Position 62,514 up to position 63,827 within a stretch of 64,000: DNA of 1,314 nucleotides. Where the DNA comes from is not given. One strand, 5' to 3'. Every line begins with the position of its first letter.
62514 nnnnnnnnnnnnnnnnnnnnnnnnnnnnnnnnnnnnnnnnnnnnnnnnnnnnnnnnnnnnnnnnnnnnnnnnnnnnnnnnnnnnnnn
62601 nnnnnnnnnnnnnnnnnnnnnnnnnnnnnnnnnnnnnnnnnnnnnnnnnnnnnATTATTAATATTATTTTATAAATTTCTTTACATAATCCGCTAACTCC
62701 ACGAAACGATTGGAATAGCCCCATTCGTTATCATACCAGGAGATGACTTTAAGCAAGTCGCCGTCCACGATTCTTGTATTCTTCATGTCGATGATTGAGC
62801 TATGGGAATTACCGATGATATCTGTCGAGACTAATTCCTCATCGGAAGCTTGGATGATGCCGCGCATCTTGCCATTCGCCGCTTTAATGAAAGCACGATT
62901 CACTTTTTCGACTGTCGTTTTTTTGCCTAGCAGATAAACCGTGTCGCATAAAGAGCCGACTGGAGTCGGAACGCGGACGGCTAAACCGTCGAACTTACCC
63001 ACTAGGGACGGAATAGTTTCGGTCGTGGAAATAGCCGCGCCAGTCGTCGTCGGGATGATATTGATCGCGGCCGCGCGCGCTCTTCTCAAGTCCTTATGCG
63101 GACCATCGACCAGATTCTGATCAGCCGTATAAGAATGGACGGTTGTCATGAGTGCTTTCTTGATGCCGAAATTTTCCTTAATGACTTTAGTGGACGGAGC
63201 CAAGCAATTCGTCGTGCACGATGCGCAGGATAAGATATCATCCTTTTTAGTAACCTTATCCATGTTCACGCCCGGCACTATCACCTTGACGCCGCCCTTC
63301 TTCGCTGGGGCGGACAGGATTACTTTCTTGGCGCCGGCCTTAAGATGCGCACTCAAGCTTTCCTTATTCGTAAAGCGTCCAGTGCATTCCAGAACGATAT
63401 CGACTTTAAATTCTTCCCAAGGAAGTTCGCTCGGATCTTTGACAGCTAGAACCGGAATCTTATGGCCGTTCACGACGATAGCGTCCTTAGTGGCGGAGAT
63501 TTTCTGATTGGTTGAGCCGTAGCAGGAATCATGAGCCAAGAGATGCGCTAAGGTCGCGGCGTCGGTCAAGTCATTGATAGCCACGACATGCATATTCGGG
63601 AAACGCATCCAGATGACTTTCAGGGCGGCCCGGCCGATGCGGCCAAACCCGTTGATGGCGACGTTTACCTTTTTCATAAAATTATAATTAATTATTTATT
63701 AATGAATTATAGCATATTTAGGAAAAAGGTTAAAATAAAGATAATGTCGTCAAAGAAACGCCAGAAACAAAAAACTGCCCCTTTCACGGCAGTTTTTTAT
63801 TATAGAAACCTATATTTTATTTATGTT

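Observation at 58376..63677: Compact gap-SDR-nuoF-like-membrane-hydA operon: a minimal NADH-to-H2 module wired to glycolysis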

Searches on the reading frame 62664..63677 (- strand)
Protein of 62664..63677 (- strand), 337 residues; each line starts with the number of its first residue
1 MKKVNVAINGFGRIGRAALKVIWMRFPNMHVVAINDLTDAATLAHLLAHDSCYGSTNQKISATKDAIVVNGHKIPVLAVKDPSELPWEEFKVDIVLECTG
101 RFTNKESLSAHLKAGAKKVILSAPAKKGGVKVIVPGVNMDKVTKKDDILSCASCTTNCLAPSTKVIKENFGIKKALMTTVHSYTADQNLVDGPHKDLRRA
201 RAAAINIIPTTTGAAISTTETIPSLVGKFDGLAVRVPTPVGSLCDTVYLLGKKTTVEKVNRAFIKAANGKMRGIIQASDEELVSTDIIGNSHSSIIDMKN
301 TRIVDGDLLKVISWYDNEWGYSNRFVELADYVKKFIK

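Call 3: search_protein_families(library=pfam, proteins=[window:62664-63677:-], max_evalue=0.01)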
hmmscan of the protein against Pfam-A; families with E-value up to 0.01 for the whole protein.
window:62664-63677:- (337 aa): 2 families
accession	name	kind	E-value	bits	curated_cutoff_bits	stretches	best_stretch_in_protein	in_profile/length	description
PF02800.25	Gp_dh_C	-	4.5e-58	195.7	24.4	1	159-315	1-158/158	Glyceraldehyde 3-phosphate dehydrogenase, C-terminal domain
PF00044.30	Gp_dh_N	-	1e-35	122.5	31.7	1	4-105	1-101/101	Glyceraldehyde 3-phosphate dehydrogenase, NAD binding domain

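Call 4: search_protein_families(library=ncbifam, proteins=[window:62664-63677:-], max_evalue=0.01)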
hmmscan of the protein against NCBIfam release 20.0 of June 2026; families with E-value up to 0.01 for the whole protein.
window:62664-63677:- (337 aa): 15 families
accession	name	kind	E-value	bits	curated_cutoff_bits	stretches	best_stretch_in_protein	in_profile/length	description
TIGR01534.1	GAPDH-I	equivalog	4.1e-122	407.5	367.2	1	5-326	1-329/330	type I glyceraldehyde-3-phosphate dehydrogenase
NF005830.0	PRK07729.1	equivalog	5.7e-120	400.3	546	1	3-334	2-332/343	glyceraldehyde-3-phosphate dehydrogenase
NF005641.0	PRK07403.1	equivalog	1.9e-114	382.3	616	1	4-334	2-334/337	type I glyceraldehyde-3-phosphate dehydrogenase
NF033735.1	G3PDH_Arsen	exception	1.2e-107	360.1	450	1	6-329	1-323/323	ArsJ-associated glyceraldehyde-3-phosphate dehydrogenase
NF006512.0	PRK08955.1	equivalog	3.9e-98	328.9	563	1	3-333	2-331/334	glyceraldehyde-3-phosphate dehydrogenase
NF010058.0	PRK13535.1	equivalog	1e-93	314.2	539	1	4-329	3-330/339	erythrose-4-phosphate dehydrogenase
NF011954.0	PRK15425.1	equivalog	1.5e-90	303.6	662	1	4-333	3-330/331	glyceraldehyde-3-phosphate dehydrogenase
TIGR01532.1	E4PD_g-proteo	equivalog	1.5e-89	300.5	530.55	1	6-326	2-324/325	erythrose-4-phosphate dehydrogenase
NF006139.0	PRK08289.1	equivalog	3.9e-82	276.4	431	1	3-333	128-470/480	glyceraldehyde-3-phosphate dehydrogenase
NF003251.0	PRK04207.1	equivalog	2.3e-07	30.2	185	1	3-263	2-242/343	type II glyceraldehyde-3-phosphate dehydrogenase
NF011456.0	PRK14874.1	equivalog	4.4e-06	25.9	223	1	79-180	56-157/346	aspartate-semialdehyde dehydrogenase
TIGR01296.1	asd_B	equivalog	0.00057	19.1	324.2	1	89-181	61-154/339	aspartate-semialdehyde dehydrogenase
TIGR01921.1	DAP-DH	equivalog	0.0013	18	180.6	1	1-44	1-43/324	diaminopimelate dehydrogenase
TIGR04380.1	myo_inos_iolG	equivalog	0.0042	16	355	1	3-61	1-61/330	inositol 2-dehydrogenase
NF006157.0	PRK08300.1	subfamily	0.0051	16.2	166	0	90-175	70-151/303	acetaldehyde dehydrogenase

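Call 8: find_encoding_contigs(protein=window:62664-63677:-, flank=10000, max_places=8)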
Protein window:62664-63677:- (337 aa): 2 contigs read that carry it; 2 places shown.
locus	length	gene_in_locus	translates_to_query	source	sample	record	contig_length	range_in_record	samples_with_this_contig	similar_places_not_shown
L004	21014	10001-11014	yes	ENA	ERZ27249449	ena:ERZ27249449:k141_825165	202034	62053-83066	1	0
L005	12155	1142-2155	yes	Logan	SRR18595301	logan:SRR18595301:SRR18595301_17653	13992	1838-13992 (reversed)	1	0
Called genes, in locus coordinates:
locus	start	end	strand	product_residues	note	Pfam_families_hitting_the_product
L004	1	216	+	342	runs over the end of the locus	PF00224:PK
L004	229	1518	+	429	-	PF03952:Enolase_N, PF00113:Enolase_C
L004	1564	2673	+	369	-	PF00149:Metallophos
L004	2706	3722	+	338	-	PF04055:Radical_SAM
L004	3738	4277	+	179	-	PF01863:YgjP-like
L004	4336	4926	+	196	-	PF00081:Sod_Fe_N, PF02777:Sod_Fe_C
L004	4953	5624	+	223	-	PF00300:His_Phos_1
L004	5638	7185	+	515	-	PF04473:DUF553 (faint)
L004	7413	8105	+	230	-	PF00318:Ribosomal_S2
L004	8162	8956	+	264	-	PF25025:EF-Ts_N (weak), PF00889:EF_TS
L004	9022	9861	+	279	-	PF04468:PSP1, PF28472:PSP1_3rd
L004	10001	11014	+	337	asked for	PF00044:Gp_dh_N, PF02800:Gp_dh_C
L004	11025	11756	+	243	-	PF00106:adh_short, PF08659:KR, PF23441:SDR (weak), PF13561:adh_short_C2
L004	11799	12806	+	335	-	PF01512:Complex1_51K, PF10589:NADH_4Fe-4S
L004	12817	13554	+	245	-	PF25231:DUF7847 (weak), PF06790:UPF0259 (weak)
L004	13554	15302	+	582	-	PF13510:Fer2_4, PF12838:Fer4_7 (weak), PF02906:Fe_hyd_lg_C, PF02256:Fe_hyd_SSU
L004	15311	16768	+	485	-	PF01743:PolyA_pol, PF12627:PolyA_pol_RNAbd, PF01966:HD, PF13735:tRNA_NucTran2_2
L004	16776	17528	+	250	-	PF00160:Pro_isomerase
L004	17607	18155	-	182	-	-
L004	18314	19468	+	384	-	PF00266:Aminotran_5, PF01053:Cys_Met_Meta_PP (faint), PF01041:DegT_DnrJ_EryC1, PF01212:Beta_elim_lyase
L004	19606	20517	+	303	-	-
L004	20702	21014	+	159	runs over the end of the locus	PF01592:NifU_N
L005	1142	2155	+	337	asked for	PF00044:Gp_dh_N, PF02800:Gp_dh_C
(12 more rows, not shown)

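Call 13: search_protein_families(library=ncbifam, proteins=[L004:2706-3722:+, L004:1564-2673:+, L004:5638-7185:+], max_evalue=0.01)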
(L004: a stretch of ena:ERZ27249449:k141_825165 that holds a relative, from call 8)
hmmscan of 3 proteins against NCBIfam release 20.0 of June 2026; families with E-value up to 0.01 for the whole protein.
L004:2706-3722:+ (338 aa): 14 families
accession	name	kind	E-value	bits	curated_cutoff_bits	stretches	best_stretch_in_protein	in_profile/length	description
TIGR00048.1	rRNA_mod_RlmN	equivalog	1.7e-101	339.7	290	1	2-335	13-347/355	dual-specificity RNA methyltransferase RlmN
NF011031.0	PRK14461.1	equivalog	1.2e-96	324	601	1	2-334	14-365/372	ribosomal RNA large subunit methyltransferase N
NF011024.0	PRK14453.1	equivalog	3.6e-89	299.4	468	1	5-336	10-346/348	23S rRNA (adenine(2503)-C(8))-methyltransferase Cfr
NF000424.4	CfrAB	exception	3.7e-89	299.4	530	1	6-331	7-337/338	Cfr family 23S rRNA (adenine(2503)-C(8))-methyltransferase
TIGR04432.1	rSAM_Cfr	equivalog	4.1e-87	292.6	550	1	4-332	7-340/341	Cfr family 23S rRNA (adenine(2503)-C(8))-methyltransferase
NF008396.0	PRK11194.1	equivalog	2.2e-73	247.3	633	1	12-337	31-360/379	dual-specificity RNA methyltransferase RlmN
NF011040.0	PRK14470.1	equivalog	3.2e-60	204.4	441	1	70-333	74-334/338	ribosomal RNA large subunit methyltransferase N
NF011034.0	PRK14464.1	equivalog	5e-55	186.7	422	1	35-335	40-331/348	RNA methyltransferase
TIGR04317.1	W_rSAM_matur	equivalog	0.0001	21.5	380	1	101-287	12-189/349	tungsten cofactor oxidoreductase radical SAM maturase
TIGR04100.1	rSAM_pair_X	hypoth_equivalog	0.00029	20.4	262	1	102-201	17-112/197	TIGR04100 family radical SAM protein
NF008356.0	PRK11145.1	equivalog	0.0031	16.8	375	1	118-292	48-209/246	pyruvate formate lyase 1-activating protein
TIGR04038.1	tatD_link_rSAM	subfamily_domain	0.0033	17.2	129.7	1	102-243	17-151/192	TatD family nuclease-associated radical SAM protein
TIGR03974.1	rSAM_six_Cys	equivalog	0.0039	16.1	425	1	81-192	85-194/451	thioether cross-link-forming SCIFF peptide maturase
TIGR02493.1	PFLA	equivalog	0.0054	16.1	231.75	0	102-293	24-205/235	pyruvate formate-lyase-activating protein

L004:1564-2673:+ (369 aa): 5 families
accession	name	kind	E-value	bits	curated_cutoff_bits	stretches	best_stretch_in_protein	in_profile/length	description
NF033458.1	lipid_A_LpxG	equivalog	5.6e-22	78.5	350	2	230-368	174-320/321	UDP-2,3-diacylglucosamine diphosphatase LpxG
NF008460.0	PRK11340.1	equivalog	4.3e-13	49.3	188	1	115-363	13-267/271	phosphodiesterase YaeI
TIGR03729.1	acc_ester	subfamily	0.0013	18.2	148.25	1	155-269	5-120/239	putative phosphoesterase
NF003118.0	PRK04036.1-3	equivalog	0.0019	17.3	445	1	129-194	204-276/481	DNA-directed DNA polymerase II small subunit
TIGR04123.1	P_estr_lig_assc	hypoth_equivalog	0.0064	15.9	150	0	158-222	42-109/207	ligase-associated DNA damage response endonuclease PdeM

L004:5638-7185:+ (515 aa): 0 families
